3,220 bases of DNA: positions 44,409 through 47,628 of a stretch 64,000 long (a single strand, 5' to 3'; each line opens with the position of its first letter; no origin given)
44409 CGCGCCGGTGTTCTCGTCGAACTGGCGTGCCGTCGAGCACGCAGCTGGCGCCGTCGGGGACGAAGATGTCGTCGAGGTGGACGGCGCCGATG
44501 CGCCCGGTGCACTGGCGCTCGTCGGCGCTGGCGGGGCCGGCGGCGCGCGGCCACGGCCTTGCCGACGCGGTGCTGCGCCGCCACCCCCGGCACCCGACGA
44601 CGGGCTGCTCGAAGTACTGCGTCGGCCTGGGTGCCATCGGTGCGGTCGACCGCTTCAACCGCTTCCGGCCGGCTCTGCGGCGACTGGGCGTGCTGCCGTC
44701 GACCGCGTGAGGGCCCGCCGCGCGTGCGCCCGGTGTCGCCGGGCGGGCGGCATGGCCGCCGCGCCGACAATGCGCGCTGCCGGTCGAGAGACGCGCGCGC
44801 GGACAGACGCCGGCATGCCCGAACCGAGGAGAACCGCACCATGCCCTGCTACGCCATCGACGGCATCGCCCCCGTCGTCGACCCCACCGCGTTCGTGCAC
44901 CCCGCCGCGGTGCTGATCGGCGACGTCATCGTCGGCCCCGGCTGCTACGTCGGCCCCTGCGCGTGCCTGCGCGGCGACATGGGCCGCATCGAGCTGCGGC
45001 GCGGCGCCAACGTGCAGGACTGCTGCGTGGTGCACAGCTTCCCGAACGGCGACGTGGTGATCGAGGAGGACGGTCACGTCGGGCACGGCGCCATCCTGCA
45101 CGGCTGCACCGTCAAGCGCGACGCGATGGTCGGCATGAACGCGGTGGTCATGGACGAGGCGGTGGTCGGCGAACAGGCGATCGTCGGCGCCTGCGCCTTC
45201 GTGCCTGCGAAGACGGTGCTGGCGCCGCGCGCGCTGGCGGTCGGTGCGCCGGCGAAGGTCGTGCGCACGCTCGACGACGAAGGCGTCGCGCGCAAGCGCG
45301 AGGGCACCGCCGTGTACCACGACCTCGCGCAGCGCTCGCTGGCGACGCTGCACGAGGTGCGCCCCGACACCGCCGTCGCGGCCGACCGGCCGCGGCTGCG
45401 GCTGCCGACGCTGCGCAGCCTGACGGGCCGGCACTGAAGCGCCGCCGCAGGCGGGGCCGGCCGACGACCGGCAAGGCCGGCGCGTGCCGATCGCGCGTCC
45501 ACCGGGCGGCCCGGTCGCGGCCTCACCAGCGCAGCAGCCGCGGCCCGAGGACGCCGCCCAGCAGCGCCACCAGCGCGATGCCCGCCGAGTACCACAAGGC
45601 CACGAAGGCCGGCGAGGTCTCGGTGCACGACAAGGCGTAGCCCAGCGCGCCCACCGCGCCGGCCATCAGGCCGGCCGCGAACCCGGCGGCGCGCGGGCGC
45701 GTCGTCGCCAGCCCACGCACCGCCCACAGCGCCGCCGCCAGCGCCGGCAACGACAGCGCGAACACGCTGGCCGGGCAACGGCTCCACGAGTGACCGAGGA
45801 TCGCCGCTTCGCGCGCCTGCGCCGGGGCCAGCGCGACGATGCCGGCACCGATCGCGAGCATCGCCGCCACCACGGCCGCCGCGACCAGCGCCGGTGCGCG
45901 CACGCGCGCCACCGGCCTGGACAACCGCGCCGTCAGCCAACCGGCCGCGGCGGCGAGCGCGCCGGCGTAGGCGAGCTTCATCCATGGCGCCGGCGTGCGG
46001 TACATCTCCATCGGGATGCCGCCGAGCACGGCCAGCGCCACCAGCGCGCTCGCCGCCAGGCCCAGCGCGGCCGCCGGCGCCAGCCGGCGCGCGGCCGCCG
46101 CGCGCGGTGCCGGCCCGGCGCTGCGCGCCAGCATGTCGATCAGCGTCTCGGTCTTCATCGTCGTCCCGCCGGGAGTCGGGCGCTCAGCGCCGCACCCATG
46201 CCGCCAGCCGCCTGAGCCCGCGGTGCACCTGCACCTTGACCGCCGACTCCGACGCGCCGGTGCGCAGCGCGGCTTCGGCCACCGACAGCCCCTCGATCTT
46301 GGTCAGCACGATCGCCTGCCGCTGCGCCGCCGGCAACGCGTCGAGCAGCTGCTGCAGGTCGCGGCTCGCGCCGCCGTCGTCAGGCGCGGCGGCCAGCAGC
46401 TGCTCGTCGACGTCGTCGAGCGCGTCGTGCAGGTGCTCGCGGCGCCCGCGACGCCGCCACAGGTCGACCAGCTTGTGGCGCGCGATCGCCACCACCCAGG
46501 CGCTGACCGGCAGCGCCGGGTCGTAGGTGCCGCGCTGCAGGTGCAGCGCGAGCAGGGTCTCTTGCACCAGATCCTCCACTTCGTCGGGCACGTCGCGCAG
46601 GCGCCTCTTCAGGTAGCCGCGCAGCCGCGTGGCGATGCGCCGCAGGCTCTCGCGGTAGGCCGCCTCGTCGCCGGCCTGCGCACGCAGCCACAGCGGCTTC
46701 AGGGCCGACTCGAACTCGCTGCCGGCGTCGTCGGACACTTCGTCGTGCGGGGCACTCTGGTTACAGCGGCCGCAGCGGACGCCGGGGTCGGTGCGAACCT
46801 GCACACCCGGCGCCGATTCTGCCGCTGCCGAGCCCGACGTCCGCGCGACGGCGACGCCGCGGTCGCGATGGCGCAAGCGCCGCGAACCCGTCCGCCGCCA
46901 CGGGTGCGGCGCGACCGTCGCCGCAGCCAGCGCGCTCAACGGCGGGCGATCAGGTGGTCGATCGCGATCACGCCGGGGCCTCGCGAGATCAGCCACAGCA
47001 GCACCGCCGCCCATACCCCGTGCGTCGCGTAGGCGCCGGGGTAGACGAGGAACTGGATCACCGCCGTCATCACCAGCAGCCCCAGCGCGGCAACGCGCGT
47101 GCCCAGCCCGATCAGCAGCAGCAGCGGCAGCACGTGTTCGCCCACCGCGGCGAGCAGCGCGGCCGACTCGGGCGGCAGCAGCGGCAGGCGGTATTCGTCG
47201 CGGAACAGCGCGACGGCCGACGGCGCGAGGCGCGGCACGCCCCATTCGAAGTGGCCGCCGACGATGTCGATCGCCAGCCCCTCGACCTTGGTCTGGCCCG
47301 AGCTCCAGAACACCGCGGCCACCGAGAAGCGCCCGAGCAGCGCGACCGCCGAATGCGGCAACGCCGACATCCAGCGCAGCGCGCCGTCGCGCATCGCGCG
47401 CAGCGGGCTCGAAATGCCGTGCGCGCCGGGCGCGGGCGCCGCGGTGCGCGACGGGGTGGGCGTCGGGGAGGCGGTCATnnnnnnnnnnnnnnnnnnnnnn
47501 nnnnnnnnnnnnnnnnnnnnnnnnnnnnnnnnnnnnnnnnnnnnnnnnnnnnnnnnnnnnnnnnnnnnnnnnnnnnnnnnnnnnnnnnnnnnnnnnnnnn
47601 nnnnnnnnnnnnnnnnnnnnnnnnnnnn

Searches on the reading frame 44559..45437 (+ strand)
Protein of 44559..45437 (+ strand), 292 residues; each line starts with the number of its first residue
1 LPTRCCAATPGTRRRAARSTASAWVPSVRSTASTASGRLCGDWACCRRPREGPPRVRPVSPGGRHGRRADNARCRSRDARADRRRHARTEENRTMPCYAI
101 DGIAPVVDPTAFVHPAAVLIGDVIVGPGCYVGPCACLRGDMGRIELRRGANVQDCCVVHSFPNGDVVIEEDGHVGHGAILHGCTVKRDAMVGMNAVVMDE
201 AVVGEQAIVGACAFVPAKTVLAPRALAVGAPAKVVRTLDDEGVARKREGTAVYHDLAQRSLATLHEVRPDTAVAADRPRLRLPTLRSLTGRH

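Call 31: search_protein_families(library=pfam, proteins=[window:44559-45437:+], max_evalue=0.001)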
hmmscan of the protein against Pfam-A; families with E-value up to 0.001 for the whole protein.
window:44559-45437:+ (292 aa): 1 family
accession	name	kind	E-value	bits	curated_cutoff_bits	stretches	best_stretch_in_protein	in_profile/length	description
PF00132.30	Hexapep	-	1.8e-11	43.7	27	2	182-215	1-34/36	Bacterial transferase hexapeptide (six repeats)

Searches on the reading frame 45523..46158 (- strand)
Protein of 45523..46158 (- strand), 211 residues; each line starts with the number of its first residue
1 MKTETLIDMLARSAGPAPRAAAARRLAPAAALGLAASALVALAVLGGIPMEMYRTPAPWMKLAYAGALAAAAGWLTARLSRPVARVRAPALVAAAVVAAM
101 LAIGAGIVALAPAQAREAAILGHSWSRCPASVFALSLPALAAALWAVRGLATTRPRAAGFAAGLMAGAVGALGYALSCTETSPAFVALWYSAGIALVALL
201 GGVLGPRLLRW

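Call 10: search_protein_families(library=pfam, proteins=[window:45523-46158:-])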
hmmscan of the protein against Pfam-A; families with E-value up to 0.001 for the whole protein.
window:45523-46158:- (211 aa): 1 family
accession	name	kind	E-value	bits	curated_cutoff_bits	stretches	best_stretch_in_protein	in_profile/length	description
PF06532.16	NrsF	-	7.7e-58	196.1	26.8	1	10-211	1-204/204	Negative regulator of sigma F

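Call 11: search_protein_families(library=ncbifam, proteins=[window:45523-46158:-])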
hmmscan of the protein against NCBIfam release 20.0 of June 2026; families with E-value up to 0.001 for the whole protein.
window:45523-46158:- (211 aa): 1 family
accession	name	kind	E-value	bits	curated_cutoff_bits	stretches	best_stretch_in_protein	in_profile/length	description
NF042994.1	AntiSigF_NrsF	equivalog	8.7e-40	136.5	300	1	1-211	1-214/214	anti-sigma-F factor NrsF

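Call 35: find_related_loci(query=window:45523-46158:-, collection=metagenome_contigs, flank=10000)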
Query window:45523-46158:- (211 aa) in metagenome_contigs; peptide patterns used: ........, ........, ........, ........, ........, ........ (x = any residue, [..] = any of these).
600 stretches matched a pattern (row limit reached: there are more); 8 encode a relative of the query (tblastn E <= 1e-3); 8 distinct loci.
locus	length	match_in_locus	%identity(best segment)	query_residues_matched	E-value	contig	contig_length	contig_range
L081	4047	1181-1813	63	1-211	4e-61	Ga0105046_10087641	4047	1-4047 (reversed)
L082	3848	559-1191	68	1-211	1e-60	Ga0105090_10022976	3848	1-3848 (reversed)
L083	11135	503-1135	64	1-211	2e-54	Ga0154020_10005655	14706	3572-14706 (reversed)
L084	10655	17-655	45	1-211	3e-42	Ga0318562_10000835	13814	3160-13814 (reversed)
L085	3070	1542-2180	44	1-211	1e-41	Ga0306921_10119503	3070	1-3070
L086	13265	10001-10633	65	1-211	6e-33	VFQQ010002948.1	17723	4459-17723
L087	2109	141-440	49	112-211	3e-24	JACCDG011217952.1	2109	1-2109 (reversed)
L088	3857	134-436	50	111-211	9e-19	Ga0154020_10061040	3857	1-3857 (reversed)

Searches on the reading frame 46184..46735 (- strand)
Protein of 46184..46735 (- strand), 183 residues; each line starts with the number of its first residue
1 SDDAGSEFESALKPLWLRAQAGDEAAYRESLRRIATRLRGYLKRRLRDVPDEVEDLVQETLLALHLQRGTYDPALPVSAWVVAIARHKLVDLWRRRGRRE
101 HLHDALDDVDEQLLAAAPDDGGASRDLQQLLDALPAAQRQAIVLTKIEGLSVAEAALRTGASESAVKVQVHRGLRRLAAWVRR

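Call 10: search_protein_families(library=pfam, proteins=[window:46184-46735:-])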
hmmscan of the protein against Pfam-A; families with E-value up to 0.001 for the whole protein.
window:46184-46735:- (183 aa): 5 families
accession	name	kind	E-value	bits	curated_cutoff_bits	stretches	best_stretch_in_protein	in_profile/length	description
PF08281.18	Sigma70_r4_2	-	9.1e-16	57.7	25.7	1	125-177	2-54/54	Sigma-70, region 4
PF04542.20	Sigma70_r2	-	2.2e-12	47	24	1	33-99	4-71/71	Sigma-70 region 2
PF04545.22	Sigma70_r4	-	5.3e-09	35.9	24.1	1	130-177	1-48/50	Sigma-70, region 4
PF07638.17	Sigma70_ECF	-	4.3e-05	23.9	21.1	1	21-170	13-172/185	ECF sigma factor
PF22233.2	PhyR_sigma-like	-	0.0002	21.5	27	0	131-157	1-27/50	Response regulator PhyR, sigma-like domain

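Call 11: search_protein_families(library=ncbifam, proteins=[window:46184-46735:-])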
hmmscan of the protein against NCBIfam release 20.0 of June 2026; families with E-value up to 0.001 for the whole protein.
window:46184-46735:- (183 aa): 75 families (the best 25 are shown)
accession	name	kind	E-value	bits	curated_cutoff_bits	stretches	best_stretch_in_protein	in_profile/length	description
NF009188.0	PRK12536.1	subfamily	4.8e-63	212.5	250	1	4-182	9-187/190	RNA polymerase sigma factor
NF009191.0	PRK12539.1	subfamily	1.6e-50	171.2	171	1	9-182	5-180/185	sigma-70 family RNA polymerase sigma factor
NF009165.0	PRK12512.1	equivalog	1.3e-44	152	198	1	12-182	9-180/184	RNA polymerase sigma factor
TIGR02937.1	sigma70-ECF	superfamily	6.7e-21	74.6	42.9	1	30-178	6-162/165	sigma-70 family RNA polymerase sigma factor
NF007230.0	PRK09648.1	subfamily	2.6e-20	73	209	1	9-179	10-187/195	RNA polymerase sigma factor ShbA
NF009166.1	PRK12513.1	equivalog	3.1e-20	72.7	206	1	15-177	12-182/193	RNA polymerase sigma factor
TIGR02959.1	SigZ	equivalog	3.9e-20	72.4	168.65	1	36-177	6-144/170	RNA polymerase sigma factor SigZ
TIGR02983.1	SigE-fam_strep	subfamily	8.2e-19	68.1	141.55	1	24-179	5-156/162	SigE family RNA polymerase sigma factor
NF007215.0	PRK09637.1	equivalog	1.3e-18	67.6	212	1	35-177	11-150/181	RNA polymerase sigma factor SigZ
TIGR02989.1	Sig-70_gvs1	subfamily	1.6e-17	63.9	124.55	1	29-178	5-155/158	RNA polymerase sigma-70 factor, Rhodopirellula/Verrucomicrobium family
TIGR02950.1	SigM_subfam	subfamily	2.9e-17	62.9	147.95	1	41-179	16-156/159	RNA polymerase sigma factor, SigM family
NF007225.0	PRK09643.1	equivalog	1.3e-16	60.9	190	1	15-181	17-182/204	RNA polymerase sigma factor SigM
NF058625.1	sigma_PG0214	equivalog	1.7e-16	60.4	130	1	44-175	22-155/170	GFO_1088 family ECF-type sigma factor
NF008888.0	PRK11922.1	equivalog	1.6e-15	57.4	204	1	13-174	18-189/231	RNA polymerase sigma factor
NF009199.0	PRK12547.1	subfamily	2.4e-15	56.5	219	1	27-178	8-157/184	RNA polymerase sigma factor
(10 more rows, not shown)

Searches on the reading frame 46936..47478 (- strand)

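Call 10: search_protein_families(library=pfam, proteins=[window:46936-47478:-])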
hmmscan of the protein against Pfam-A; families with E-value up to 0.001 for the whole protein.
window:46936-47478:- (180 aa): 1 family
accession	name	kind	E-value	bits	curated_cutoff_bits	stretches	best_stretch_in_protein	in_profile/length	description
PF07681.17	DoxX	-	3.1e-15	57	23.6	1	46-146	2-84/85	DoxX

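Call 11: search_protein_families(library=ncbifam, proteins=[window:46936-47478:-])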
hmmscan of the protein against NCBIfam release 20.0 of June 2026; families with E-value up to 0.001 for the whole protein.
window:46936-47478:- (180 aa): 1 family
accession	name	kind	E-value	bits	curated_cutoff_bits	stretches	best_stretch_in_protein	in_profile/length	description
NF050144.1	matur_HvfX_fam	equivalog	1.7e-08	34.8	80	1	46-145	4-87/165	HvfX family Cu-binding RiPP maturation protein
